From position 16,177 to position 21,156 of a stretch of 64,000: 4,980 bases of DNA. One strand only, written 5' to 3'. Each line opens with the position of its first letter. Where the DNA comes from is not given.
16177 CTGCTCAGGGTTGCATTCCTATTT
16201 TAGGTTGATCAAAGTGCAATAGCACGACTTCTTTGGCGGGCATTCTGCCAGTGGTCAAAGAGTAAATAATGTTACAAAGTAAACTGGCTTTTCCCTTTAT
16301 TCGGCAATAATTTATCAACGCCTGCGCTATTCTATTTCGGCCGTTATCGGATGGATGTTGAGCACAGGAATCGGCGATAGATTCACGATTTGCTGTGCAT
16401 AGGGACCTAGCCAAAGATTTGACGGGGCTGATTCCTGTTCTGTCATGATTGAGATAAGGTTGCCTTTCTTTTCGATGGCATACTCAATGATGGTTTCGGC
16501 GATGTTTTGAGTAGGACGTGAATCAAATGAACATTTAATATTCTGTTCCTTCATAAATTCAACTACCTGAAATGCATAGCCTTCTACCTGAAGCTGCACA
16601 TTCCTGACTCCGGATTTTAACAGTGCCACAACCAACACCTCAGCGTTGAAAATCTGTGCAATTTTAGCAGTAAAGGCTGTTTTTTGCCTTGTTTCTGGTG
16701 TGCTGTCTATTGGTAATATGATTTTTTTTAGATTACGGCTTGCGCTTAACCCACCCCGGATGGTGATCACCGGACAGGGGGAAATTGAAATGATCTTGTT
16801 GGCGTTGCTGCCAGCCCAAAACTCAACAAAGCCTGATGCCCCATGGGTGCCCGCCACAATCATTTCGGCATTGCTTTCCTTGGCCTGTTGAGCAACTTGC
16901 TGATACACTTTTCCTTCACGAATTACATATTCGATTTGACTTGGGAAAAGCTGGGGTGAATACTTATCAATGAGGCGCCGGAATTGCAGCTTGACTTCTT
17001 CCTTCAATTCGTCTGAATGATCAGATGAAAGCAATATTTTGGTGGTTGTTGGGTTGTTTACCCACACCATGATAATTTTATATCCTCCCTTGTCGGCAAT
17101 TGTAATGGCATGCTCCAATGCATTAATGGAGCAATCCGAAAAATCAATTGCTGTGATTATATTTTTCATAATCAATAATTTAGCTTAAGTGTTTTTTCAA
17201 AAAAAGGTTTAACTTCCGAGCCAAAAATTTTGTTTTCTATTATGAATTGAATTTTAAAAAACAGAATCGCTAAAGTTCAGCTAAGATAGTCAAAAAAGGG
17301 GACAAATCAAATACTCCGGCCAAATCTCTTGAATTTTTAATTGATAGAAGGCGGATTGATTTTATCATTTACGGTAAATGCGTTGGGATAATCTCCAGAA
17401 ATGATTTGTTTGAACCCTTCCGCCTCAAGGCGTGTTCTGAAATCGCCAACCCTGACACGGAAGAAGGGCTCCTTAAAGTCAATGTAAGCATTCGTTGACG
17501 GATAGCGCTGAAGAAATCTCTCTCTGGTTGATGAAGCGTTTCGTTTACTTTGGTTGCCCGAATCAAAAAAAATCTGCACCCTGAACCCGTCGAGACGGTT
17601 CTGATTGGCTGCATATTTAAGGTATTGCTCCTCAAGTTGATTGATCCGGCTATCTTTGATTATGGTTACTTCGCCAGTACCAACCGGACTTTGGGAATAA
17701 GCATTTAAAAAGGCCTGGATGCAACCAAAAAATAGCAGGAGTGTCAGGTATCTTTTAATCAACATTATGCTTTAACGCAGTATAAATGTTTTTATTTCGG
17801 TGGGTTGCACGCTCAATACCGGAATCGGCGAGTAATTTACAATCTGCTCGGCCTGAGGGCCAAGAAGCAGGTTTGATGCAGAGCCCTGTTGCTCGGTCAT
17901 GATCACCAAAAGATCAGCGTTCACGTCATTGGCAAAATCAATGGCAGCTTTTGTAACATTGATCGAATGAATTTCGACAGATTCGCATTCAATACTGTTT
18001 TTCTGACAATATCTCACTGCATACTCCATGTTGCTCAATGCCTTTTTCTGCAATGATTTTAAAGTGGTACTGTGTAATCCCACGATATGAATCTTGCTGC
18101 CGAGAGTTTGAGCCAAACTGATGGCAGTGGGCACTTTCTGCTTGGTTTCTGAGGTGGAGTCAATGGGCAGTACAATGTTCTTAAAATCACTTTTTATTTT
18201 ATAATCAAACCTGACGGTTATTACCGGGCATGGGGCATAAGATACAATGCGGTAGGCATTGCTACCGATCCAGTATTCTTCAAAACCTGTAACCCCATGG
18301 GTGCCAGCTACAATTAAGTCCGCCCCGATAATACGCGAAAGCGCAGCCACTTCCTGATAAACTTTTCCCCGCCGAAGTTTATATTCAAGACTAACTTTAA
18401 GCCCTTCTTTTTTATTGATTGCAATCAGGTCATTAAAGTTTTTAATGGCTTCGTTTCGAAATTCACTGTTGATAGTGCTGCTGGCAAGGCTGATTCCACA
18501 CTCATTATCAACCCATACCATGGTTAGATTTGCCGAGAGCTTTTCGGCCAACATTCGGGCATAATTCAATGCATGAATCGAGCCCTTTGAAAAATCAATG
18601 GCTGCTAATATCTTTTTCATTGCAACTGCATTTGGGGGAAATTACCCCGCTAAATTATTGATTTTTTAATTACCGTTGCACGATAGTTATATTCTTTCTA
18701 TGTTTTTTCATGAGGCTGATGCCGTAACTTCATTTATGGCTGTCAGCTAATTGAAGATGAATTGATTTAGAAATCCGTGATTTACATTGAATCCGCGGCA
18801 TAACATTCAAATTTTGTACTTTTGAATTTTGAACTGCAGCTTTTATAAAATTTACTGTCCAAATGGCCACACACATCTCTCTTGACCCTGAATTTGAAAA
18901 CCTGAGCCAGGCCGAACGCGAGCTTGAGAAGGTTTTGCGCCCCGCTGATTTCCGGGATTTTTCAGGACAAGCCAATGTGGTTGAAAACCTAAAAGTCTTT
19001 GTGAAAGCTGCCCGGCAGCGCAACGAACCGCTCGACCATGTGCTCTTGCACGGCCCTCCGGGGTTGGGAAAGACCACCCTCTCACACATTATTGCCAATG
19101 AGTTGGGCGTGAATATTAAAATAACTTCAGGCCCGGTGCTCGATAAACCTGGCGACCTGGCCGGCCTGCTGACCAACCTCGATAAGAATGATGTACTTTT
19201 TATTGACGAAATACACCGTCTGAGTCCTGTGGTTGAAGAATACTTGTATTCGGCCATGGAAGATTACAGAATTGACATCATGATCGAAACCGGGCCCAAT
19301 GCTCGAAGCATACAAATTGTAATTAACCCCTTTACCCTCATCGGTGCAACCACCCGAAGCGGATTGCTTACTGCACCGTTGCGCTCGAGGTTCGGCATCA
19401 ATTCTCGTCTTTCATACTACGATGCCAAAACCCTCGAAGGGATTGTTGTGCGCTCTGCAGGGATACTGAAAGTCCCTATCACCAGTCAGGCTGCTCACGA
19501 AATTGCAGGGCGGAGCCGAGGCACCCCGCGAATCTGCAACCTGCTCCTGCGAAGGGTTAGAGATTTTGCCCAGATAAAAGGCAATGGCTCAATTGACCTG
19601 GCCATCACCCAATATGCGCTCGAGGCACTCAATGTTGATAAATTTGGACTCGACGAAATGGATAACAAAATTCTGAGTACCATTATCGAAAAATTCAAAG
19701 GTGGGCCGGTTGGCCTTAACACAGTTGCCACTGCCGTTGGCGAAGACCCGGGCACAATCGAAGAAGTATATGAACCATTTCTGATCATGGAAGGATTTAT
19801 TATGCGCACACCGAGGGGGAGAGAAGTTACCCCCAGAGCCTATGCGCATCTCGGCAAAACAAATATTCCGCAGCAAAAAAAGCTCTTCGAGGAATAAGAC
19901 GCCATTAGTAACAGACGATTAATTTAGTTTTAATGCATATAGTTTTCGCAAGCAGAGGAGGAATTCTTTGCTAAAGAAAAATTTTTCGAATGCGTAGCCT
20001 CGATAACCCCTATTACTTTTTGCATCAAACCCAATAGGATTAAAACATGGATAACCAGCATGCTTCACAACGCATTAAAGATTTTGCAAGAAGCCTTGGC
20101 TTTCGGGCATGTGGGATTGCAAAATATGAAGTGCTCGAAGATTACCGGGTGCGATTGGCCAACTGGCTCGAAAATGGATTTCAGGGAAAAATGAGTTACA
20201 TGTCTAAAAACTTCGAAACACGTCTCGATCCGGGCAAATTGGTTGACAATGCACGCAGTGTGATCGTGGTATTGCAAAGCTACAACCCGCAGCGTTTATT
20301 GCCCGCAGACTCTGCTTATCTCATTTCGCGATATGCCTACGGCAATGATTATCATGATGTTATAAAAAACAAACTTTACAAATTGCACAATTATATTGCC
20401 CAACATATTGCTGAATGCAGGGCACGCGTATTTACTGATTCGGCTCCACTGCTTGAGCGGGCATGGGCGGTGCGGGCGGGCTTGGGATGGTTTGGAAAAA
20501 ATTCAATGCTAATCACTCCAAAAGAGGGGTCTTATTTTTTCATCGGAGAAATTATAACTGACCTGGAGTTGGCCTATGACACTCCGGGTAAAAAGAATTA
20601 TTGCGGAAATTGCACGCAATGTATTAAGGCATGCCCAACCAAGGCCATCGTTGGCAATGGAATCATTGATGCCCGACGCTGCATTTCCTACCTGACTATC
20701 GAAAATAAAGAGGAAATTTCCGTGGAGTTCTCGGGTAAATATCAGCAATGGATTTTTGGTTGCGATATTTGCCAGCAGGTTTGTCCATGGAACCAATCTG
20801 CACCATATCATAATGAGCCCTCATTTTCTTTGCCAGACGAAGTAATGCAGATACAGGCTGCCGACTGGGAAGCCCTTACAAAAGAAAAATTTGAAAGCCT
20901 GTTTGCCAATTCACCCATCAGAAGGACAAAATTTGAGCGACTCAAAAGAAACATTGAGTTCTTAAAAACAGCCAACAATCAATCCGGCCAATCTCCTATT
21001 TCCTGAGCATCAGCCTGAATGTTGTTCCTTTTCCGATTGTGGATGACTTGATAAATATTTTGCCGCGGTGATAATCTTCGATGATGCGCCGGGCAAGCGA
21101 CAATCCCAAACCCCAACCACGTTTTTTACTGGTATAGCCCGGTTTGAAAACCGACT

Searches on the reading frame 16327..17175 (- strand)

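Call 62: search_protein_families(library=pfam, proteins=[window:16327-17175:-], max_evalue=0.00001)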
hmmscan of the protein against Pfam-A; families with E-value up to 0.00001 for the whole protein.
window:16327-17175:- (282 aa): 1 family
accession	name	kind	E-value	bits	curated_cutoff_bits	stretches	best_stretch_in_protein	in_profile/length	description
PF00582.32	Usp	-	2.3e-30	106.4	24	2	3-140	1-141/141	Universal stress protein family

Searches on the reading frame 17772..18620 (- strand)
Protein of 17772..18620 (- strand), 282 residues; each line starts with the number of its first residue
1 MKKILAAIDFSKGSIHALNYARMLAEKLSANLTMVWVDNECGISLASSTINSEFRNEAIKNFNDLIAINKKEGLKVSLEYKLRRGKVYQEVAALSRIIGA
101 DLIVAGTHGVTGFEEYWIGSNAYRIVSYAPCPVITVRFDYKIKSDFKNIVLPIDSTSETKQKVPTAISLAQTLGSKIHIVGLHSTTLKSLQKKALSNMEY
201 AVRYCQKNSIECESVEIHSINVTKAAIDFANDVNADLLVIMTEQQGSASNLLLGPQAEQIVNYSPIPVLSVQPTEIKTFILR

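Call 62: search_protein_families(library=pfam, proteins=[window:17772-18620:-], max_evalue=0.00001)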
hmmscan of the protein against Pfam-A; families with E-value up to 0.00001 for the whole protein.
window:17772-18620:- (282 aa): 1 family
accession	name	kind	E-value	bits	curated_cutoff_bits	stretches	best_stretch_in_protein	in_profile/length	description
PF00582.32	Usp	-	2.4e-34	119.3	24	2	1-137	1-141/141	Universal stress protein family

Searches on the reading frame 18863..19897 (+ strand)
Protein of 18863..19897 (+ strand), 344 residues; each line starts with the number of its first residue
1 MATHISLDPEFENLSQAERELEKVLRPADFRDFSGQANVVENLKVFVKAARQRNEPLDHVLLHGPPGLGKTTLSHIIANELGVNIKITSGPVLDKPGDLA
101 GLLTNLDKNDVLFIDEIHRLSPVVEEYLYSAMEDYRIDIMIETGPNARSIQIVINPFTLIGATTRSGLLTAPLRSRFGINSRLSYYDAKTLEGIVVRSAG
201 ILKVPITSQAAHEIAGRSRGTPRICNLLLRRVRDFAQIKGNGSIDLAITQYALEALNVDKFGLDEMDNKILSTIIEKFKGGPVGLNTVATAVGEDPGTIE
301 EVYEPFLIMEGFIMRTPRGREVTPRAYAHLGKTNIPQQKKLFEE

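Call 63: search_protein_families(library=pfam, proteins=[window:18863-19897:+], max_evalue=0.001)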
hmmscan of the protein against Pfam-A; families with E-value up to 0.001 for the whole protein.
window:18863-19897:+ (344 aa): 14 families
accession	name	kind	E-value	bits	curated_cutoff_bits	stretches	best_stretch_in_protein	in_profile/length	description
PF05496.18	RuvB_N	-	1e-77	259.8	27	1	25-183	1-159/159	Holliday junction DNA helicase RuvB P-loop domain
PF17864.7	AAA_lid_4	-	2.4e-29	101.4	27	1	186-259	1-74/74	RuvB AAA lid domain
PF05491.19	RuvB_C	-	6.4e-27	93.7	24.7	1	260-330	1-71/72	RuvB C-terminal winged helix domain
PF00004.35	AAA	-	2.8e-20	73.5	21.2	1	60-182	1-128/131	ATPase family associated with various cellular activities (AAA)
PF07728.20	AAA_5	-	7.4e-08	32.9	22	0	103-177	61-139/139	AAA domain (dynein-related subfamily)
PF07726.17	AAA_3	-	8.1e-06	26.2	27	1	59-145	1-99/131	ATPase family associated with various cellular activities (AAA)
PF13401.12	AAA_22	-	4.1e-05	24.3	27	0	59-82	7-33/130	AAA domain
PF14532.12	Sigma54_activ_2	-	9.9e-05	23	25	1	35-132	2-93/138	Sigma-54 interaction domain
PF06068.19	TIP49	-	0.00011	21.9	23.8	0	33-88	26-81/347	TIP49 P-loop domain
PF01078.27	Mg_chelatase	-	0.00012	21.9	20.3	0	29-78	1-43/207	Magnesium chelatase, subunit ChlI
PF13191.12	AAA_16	-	0.00019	22.4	32.6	0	40-81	9-48/167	AAA ATPase domain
PF13173.12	AAA_14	-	0.00024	21.6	27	1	60-149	5-102/129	AAA domain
PF02367.23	TsaE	-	0.00042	20.7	26.6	1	44-89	8-53/128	Threonylcarbamoyl adenosine biosynthesis protein TsaE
PF20720.3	nSTAND3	-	0.00066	19.8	27.2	0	51-116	11-73/155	Novel STAND NTPase 3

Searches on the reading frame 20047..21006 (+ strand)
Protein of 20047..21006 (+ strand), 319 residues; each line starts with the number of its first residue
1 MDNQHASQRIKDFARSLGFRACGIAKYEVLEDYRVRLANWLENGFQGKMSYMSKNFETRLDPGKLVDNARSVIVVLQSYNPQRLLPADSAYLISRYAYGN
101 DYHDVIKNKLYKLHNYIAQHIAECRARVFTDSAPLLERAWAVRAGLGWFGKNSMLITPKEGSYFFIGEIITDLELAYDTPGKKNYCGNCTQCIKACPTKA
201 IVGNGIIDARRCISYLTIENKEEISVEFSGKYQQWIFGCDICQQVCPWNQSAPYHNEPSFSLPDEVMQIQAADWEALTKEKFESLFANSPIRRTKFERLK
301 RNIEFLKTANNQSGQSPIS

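Call 63: search_protein_families(library=pfam, proteins=[window:20047-21006:+], max_evalue=0.001)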
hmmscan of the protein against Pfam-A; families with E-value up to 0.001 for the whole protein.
window:20047-21006:+ (319 aa): 5 families
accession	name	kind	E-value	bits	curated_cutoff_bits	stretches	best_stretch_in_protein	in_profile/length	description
PF13484.11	Fer4_16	-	1.3e-22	80.8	30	1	186-249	2-66/66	4Fe-4S double cluster binding domain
PF08331.15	QueG_DUF1730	-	8.9e-20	70.8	25.1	1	59-132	1-77/77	Epoxyqueuosine reductase QueG, DUF1730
PF13237.11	Fer4_10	-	9.2e-06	25.9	25.5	0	183-202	6-27/53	4Fe-4S dicluster domain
PF00037.32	Fer4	-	0.00033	20.8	21.1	0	184-201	6-23/24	4Fe-4S binding domain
PF12838.12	Fer4_7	-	0.00056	20.8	27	0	186-249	2-51/52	4Fe-4S dicluster domain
